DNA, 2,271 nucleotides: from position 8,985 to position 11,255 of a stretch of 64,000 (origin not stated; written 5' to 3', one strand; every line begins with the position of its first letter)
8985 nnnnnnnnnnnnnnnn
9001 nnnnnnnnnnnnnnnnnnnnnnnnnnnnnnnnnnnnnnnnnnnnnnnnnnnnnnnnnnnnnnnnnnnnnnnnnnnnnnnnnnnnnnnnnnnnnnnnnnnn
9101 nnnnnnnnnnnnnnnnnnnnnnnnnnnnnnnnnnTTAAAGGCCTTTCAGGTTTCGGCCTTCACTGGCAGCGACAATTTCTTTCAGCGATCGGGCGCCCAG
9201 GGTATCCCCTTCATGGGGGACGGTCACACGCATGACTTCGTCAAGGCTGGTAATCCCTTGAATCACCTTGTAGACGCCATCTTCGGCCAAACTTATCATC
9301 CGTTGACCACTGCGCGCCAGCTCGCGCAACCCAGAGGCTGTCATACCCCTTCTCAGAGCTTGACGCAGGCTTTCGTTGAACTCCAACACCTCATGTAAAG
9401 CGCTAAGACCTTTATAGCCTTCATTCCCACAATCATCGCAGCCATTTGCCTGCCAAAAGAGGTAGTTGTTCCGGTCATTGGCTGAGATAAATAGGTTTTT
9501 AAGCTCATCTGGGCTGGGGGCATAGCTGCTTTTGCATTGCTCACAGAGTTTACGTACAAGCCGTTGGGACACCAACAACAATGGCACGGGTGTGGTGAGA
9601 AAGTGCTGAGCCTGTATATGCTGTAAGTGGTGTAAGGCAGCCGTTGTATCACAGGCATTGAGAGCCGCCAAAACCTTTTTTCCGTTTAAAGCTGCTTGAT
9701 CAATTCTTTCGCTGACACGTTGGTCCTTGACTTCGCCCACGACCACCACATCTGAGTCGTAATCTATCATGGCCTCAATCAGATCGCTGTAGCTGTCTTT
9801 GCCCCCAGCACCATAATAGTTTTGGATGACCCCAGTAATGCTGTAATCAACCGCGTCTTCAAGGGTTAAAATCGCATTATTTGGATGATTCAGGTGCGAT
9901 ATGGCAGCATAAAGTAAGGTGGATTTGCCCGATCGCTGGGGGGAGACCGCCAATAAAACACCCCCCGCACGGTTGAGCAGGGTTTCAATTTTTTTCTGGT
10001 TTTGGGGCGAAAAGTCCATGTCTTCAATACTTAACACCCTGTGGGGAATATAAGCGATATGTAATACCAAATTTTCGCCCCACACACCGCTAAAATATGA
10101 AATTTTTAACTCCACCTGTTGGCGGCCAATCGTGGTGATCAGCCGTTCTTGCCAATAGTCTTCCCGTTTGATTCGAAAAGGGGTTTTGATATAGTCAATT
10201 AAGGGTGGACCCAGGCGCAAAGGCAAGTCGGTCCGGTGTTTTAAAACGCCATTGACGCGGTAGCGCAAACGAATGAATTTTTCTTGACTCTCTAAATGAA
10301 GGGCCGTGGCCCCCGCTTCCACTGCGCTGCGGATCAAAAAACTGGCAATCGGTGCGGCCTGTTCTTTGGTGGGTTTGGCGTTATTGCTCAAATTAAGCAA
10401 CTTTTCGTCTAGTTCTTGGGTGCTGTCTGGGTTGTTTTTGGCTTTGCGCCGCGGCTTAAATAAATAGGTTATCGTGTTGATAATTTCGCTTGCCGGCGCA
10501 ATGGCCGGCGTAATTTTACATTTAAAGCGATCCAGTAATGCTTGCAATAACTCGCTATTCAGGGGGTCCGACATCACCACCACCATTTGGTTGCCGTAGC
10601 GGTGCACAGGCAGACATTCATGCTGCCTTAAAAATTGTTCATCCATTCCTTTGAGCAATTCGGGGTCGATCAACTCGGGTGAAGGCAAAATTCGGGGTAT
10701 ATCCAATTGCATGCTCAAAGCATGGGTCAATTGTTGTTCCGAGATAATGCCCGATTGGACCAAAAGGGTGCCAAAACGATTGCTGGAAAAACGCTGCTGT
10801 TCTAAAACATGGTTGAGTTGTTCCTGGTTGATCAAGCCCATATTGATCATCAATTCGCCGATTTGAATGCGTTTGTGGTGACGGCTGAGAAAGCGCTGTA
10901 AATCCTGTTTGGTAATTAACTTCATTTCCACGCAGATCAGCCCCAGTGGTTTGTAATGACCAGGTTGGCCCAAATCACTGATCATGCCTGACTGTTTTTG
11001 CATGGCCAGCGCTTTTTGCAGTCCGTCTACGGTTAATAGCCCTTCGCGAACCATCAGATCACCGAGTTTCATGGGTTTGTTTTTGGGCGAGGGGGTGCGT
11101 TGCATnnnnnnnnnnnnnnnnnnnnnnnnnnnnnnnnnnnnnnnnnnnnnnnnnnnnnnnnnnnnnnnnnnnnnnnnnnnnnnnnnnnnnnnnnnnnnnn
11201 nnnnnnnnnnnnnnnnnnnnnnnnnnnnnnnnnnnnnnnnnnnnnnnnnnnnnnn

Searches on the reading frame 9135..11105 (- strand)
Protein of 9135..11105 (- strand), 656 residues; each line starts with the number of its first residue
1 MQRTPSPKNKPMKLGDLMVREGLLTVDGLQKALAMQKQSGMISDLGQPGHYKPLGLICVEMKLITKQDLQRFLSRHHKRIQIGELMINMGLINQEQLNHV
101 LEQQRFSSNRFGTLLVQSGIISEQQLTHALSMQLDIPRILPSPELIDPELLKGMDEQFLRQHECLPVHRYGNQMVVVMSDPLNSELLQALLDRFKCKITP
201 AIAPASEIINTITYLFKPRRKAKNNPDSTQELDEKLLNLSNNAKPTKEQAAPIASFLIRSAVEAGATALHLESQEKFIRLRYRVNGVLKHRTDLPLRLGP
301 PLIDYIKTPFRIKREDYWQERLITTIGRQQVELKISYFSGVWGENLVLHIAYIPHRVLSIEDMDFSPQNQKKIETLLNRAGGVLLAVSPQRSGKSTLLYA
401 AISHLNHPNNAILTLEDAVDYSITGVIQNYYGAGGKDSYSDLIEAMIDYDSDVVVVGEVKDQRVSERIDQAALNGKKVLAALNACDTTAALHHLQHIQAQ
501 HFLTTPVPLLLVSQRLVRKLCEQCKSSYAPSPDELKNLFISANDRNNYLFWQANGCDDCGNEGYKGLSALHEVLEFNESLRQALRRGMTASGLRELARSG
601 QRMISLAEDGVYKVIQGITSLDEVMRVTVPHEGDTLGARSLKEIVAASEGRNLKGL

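Call 33: search_protein_families(library=pfam, proteins=[window:9135-11105:-], max_evalue=0.001)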
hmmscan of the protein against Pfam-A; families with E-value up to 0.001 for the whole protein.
window:9135-11105:- (656 aa): 2 families
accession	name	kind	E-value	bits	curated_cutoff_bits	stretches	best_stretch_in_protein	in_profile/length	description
PF00437.27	T2SSE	-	8.9e-57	192.8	24.9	1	256-626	14-370/370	Type II/IV secretion system protein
PF05157.20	MshEN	-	1.1e-17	64.2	23.1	1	134-220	1-88/90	MshEN domain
